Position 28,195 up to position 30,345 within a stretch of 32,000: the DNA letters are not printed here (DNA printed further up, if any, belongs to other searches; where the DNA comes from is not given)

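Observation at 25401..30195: Same-strand cluster of three diverged 312-aa paralogs plus a nuclease-helicase: candidate undescribed defence or nucleic-acid surveillance system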

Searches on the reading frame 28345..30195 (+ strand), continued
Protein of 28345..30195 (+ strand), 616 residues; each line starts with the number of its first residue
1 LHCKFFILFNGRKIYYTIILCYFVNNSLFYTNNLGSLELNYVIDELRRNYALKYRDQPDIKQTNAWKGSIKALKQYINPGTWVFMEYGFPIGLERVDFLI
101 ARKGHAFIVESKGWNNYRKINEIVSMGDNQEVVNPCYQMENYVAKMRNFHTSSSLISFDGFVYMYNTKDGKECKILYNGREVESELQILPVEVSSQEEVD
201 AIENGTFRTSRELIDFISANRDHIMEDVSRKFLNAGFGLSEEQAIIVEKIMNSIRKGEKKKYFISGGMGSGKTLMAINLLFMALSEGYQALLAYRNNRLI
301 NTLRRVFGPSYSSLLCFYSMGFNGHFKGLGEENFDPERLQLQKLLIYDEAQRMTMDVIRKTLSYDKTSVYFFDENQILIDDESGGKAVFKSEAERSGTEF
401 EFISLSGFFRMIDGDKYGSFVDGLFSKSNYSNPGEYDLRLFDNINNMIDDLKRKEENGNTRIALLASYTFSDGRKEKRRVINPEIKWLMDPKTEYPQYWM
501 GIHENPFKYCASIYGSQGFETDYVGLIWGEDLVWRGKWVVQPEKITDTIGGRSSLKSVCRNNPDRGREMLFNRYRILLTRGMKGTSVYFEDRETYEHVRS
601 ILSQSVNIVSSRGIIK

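Call 53: find_encoding_contigs(protein=P0261, flank=7000, max_places=1)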
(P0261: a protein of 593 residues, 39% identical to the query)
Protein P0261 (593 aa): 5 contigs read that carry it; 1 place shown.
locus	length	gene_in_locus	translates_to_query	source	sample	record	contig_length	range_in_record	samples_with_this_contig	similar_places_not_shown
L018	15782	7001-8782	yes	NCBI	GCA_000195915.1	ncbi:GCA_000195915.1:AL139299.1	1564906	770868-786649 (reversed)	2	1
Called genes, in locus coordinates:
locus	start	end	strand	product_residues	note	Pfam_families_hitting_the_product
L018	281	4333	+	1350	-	-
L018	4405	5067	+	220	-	PF01987:AIM24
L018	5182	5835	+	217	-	PF05175:MTS, PF13847:Methyltransf_31, PF08241:Methyltransf_11, PF08242:Methyltransf_12, PF13649:Methyltransf_25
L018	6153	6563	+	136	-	-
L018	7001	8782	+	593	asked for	PF09848:SLFN-g3_helicase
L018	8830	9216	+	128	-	PF00392:GntR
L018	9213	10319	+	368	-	PF07853:DUF1648, PF19124:DUF5808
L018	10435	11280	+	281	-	PF12679:ABC2_membrane_2, PF12730:ABC2_membrane_4 (weak), PF12698:ABC2_membrane_3 (weak)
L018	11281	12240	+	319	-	PF00005:ABC_tran, PF13304:AAA_21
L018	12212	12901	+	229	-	-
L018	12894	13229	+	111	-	PF01022:HTH_5, PF12802:MarR_2 (weak), PF13601:HTH_34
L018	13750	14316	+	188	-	PF00857:Isochorismatase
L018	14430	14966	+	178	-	-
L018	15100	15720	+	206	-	-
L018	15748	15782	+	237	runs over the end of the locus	-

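Call 68: search_dna_similar(query=window:28414-30195:+, collection=plasmids, mode=protein, max_rows=12)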
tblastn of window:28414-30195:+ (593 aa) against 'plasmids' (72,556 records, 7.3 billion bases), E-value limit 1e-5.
Records with a match: 28; places in all: 30; records where one place covers at least 80% of the query: 11.
Best place of each record, by identity: <60% 28.
By first word of the organism name: Bacillus 10; Streptomyces 5; Hymenobacter 2; Halalkalicoccus 2; Streptantibioticus 2; Methanosphaera 2; Persicobacter 2; Halomonas 1; Priestia 1; Marivirga 1.
By predicted mobility (MOB-suite, as given by PLSDB): non-mobilizable 24; mobilizable 4.
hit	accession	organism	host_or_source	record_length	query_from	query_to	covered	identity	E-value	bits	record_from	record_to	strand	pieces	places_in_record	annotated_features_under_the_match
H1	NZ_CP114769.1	Hymenobacter canadensis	whole organism,lake water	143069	8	593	99%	26.1%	8e-30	215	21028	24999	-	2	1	DUF2075 domain-containing protein (x2)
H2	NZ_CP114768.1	Hymenobacter canadensis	whole organism,lake water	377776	39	590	93%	25.2%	6e-29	130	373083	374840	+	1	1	DUF2075 domain-containing protein | hypothetical protein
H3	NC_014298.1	Halalkalicoccus jeotgali B3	-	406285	60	577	87%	26.6%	4e-31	137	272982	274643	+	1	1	DUF2075 domain-containing protein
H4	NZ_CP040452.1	Halomonas sp. PA16-9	-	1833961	11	574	95%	23.9%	1e-28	129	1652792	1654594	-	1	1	none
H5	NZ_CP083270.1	Priestia aryabhattai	cell culture,mangrove sediment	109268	1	579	98%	23.1%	8e-25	117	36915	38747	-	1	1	DUF2075 domain-containing protein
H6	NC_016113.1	Streptantibioticus cattleyicolor NRRL 8057 = DSM 46488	-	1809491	34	590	94%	23.8%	3e-26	122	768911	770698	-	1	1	none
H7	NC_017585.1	Streptantibioticus cattleyicolor NRRL 8057 = DSM 46488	-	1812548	34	590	94%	23.8%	3e-26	122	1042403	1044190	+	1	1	none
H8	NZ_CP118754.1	Methanosphaera sp. ISO3-F5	-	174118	8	579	96%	22.2%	1e-23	113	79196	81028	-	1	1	DUF2075 domain-containing protein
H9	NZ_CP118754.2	Methanosphaera sp. ISO3-F5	Ovis aries,Ovine rumen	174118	8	579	96%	22.2%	1e-23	113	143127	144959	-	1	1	DUF2075 domain-containing protein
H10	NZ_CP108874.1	Streptomyces sp. NBC_00826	-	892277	39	580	91%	23.4%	1e-27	126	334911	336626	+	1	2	DUF2075 domain-containing protein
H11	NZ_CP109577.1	Streptomyces sp. NBC_01369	-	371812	39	580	91%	23.0%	2e-28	129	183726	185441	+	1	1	DUF2075 domain-containing protein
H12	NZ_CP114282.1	Streptomyces aurantiacus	cell culture,Gobi habitat soil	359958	111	573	78%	23.0%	7e-13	80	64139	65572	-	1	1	DNA/RNA helicase domain-containing protein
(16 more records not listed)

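Call 69: search_dna_similar(query=window:28414-30195:+, collection=phages, mode=protein, max_rows=8)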
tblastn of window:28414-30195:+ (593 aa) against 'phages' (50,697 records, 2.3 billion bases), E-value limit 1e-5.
Records with a match: 4; places in all: 4; records where one place covers at least 80% of the query: 3.
Best place of each record, by identity: <60% 4.
By first word of the organism name: Bacteriophage 3; Microcystis 1.
By host as written in the record: - 3; Microcystis wesenbergii 1.
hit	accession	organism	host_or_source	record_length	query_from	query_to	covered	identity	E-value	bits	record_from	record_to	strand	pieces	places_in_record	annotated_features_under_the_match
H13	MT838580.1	Bacteriophage sp.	human fecal samples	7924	21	578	94%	25.2%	4e-19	98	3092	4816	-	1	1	record has no annotation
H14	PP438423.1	Microcystis phage Mwe-JY31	Microcystis wesenbergii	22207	3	581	98%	22.8%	9e-21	103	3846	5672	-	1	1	hypothetical protein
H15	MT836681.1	Bacteriophage sp.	human fecal samples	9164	34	579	92%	21.7%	5e-24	113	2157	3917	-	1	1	record has no annotation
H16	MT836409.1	Bacteriophage sp.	human fecal samples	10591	215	577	61%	21.9%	3e-7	60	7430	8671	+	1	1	record has no annotation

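Call 74: find_related_loci(query=A4, collection=metagenome_contigs, flank=6000)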
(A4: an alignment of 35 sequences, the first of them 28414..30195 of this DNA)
Query A4 (593 aa) in metagenome_contigs; peptide patterns used: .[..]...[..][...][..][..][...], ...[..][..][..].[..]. (x = any residue, [..] = any of these).
164 stretches matched a pattern; 78 encode a relative of the query (tblastn E <= 1e-3); 78 distinct loci.
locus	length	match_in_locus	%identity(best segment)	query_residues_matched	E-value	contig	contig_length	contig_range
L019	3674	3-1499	92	95-593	0e+0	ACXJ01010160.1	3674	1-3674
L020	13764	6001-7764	53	1-585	0e+0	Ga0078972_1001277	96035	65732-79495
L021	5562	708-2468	53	1-584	0e+0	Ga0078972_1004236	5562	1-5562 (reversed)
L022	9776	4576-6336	53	1-584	0e+0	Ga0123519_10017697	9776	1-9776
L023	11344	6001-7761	40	19-580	4e-135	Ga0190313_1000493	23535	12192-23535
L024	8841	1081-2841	40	19-580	4e-135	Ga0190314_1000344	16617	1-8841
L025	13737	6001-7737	39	19-579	4e-132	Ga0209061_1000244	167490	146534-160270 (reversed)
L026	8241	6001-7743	39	14-576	8e-130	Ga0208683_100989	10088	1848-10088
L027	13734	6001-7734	40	15-580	8e-130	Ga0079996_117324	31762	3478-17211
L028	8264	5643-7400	39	19-579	1e-129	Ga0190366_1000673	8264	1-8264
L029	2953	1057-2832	40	17-583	4e-135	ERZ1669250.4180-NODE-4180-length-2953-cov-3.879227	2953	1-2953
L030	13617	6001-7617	41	69-593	7e-129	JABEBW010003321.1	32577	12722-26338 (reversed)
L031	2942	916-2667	39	25-578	5e-134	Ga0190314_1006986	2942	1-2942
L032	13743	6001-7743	39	14-576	1e-127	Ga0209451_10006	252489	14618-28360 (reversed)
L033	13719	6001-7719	38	19-579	1e-124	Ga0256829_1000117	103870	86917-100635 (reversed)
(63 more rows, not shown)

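Call 78: search_protein_families(library=pfam, alignment_id=A7, max_evalue=0.00001)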
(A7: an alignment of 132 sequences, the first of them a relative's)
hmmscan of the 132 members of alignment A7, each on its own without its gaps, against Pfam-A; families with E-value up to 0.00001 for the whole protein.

A. member 1, L019:2638-3609:+ (324 aa): 0 families

B. families by the number of members that match (of 132 scanned): 164 families (the first 25 are shown)
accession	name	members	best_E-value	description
PF08241.18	Methyltransf_11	4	5.4e-22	Methyltransferase domain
PF13847.12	Methyltransf_31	4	1e-21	Methyltransferase domain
PF13649.12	Methyltransf_25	4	1.2e-21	Methyltransferase domain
PF13304.12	AAA_21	4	1.1e-20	AAA domain, putative AbiEii toxin, Type IV TA system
PF01850.27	PIN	4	4.1e-16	PIN domain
PF00005.33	ABC_tran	3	1.3e-33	ABC transporter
PF01385.25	OrfB_IS605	3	2e-31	Probable transposase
PF00488.27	MutS_V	3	3.2e-19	MutS domain V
PF07282.18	Cas12f1-like_TNB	3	3.7e-18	Cas12f1-like, TNB domain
PF01209.24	Ubie_methyltran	3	1.6e-16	ubiE/COQ5 methyltransferase family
PF08242.18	Methyltransf_12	3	1e-14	Methyltransferase domain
PF01266.30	DAO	3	1.2e-06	FAD dependent oxidoreductase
PF00890.30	FAD_binding_2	2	4.2e-72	FAD binding domain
PF13561.12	adh_short_C2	2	3.5e-56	Enoyl-(Acyl carrier protein) reductase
PF00106.31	adh_short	2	1.6e-47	short chain dehydrogenase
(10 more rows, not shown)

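Call 79: search_protein_families(library=padloc, alignment_id=A7, max_evalue=1e-10)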
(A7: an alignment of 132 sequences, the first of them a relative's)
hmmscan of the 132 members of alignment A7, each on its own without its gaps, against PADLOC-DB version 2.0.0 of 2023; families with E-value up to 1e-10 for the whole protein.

A. member 1, L019:2638-3609:+ (324 aa): 0 families

B. families by the number of members that match (of 132 scanned): 172 families (the first 25 are shown)
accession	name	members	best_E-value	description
PDLC04134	mad2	6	1.2e-25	mads_2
PDLC01039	Csx1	4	3.7e-51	found elsewhere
PDLC04135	mad3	4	3.9e-31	mads_3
PDLC04140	mad8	4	1.8e-15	mads_8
PDLC00933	Cas12u4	3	4.9e-43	Cas12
PDLC01700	Cas12f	3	7.8e-41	CAS-V-F; effector__SPE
PDLC01691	Cas12f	3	4.1e-39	CAS-V-F; effector__SPE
PDLC02980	AriA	3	6.4e-22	-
PDLC01674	Cas12f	2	1.5e-43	CAS-V-F; effector__SPE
PDLC01678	Cas12f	2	1.5e-43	Cas14c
PDLC00931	Cas12u2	2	4.7e-27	Cas12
PDLC01698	Cas12f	2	1.4e-20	CAS-V-F; effector__SPE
PDLC03352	MTase_II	1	2.8e-161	Type II methyltransferase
PDLC03735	oMTase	1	1.4e-88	orphan methyltransferase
PDLC03294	MTase_II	1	7.7e-88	Type II methyltransferase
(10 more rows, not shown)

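Call 89: predict_structure(alignment_id=A4)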
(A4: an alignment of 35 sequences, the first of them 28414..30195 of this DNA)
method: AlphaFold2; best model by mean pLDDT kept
length: 593 residues; sequences in the alignment: 35
mean_pLDDT: 89.7   pTM: 0.89
mean pLDDT of the five models: 89.7, 89.2, 87.8, 86.9, 85.9
residues with pLDDT >= 90: 383; 70-90: 181; 50-70: 22; < 50: 7
segments of 3 or more residues with pLDDT < 50: 588-593
pLDDT, mean of each block of 10 residues (from residue 1): 89 96 92 89 95 94 81 94 96 90 92 94 90 95 76 90 94 94 70 83 88 90 96 97 87 94 94 82 85 88 89 90 95 96 96 89 96 97 75 86 79 93 97 84 89 90 90 85 91 85 97 95 89 94 93 91 97 95 65 36
secondary structure, 60 per line:
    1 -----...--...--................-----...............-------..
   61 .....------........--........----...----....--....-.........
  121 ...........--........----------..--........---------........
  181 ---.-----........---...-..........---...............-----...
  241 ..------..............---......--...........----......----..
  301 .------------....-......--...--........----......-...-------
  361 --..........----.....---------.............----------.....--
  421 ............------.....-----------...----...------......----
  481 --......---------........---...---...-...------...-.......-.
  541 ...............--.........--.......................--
elements in order: E6-8 H16-31 H37-51 E59-65 E72-79 E82-89 E94-96 E101-104 E107-110 H112-126 H128-131 E134-141 H156-163 H173-180 H190-197 H205-214 H218-232 E238-242 H249-262 E266-271 H274-284 E292-294 H314-317 E319-324 H332-339 E344-349 H363-372 E377-381 H391-403 E414-418 H421-432 E439-443 E455-457 E462-464 H471-476 E486-488 E498-505 E509-511 E515-517 H532-538 H540-555 E558-566 H569-591

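Call 91: fold_search(model_id=the predicted structure, library=pdb)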
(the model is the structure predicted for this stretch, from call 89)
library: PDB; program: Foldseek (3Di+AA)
matches with E <= 10: 1624; with E <= 0.001: 292
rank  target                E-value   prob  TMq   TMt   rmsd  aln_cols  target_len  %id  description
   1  7zel_A                1.8e-10  1.00  0.35  0.26  15.1       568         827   12  Human SLFN11 dimer apoenzyme (released 2022-09-28)
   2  3gpl_A                5.4e-10  1.00  0.36  0.41   8.0       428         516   14  Crystal structure of the ternary complex of RecD2 with DNA and ADPNP (released 2009-06-16)
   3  5ean_A                8.6e-09  1.00  0.32  0.19  12.1       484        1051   12  Crystal structure of Dna2 in complex with a 5' overhang DNA (released 2015-11-18)
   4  8jx6_B                1.3e-08  1.00  0.35  0.44  12.7       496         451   12  Deep-Sea Helicase 9 (DSH9) (released 2023-07-26)
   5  2xzo_A                2.0e-08  1.00  0.33  0.32  10.8       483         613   13  Upf1 helicase - RNA complex (released 2011-03-30)
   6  7nio_E                2.3e-08  1.00  0.29  0.29   9.4       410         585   12  Crystal structure of the SARS-CoV-2 helicase APO form (released 2021-03-17)
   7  7nn0_B                2.3e-08  1.00  0.28  0.28   9.0       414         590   11  Crystal structure of the SARS-CoV-2 helicase in complex with AMP-PNP (released 2021-03-24)
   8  5eaw_A                2.8e-08  1.00  0.33  0.20  12.3       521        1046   10  Crystal structure of Dna2 nuclease-helicase (released 2015-11-18)
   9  3upu_A                4.0e-08  1.00  0.33  0.43  13.3       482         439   12  Crystal structure of the T4 Phage SF1B Helicase Dda (released 2012-06-20)
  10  3gp8_A                7.0e-08  1.00  0.34  0.36  12.6       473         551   14  Crystal structure of the binary complex of RecD2 with DNA (released 2009-06-16)
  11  4b3g_B                8.8e-08  1.00  0.35  0.34   9.3       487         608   13  crystal structure of Ighmbp2 helicase in complex with RNA (released 2012-09-26)
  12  4b3f                  8.8e-08  1.00  0.33  0.32  11.6       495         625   13  crystal structure of Ighmbp2 helicase (released 2012-09-26)
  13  4b3g_A                8.8e-08  1.00  0.32  0.31  11.8       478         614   11  crystal structure of Ighmbp2 helicase in complex with RNA (released 2012-09-26)
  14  2is4_B                1.1e-07  1.00  0.38  0.36  11.8       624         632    9  Crystal structure of UvrD-DNA-ADPNP ternary complex (released 2007-01-09)
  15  2xzl_A                1.2e-07  1.00  0.34  0.28  11.5       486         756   12  Upf1-RNA complex (released 2011-03-30)
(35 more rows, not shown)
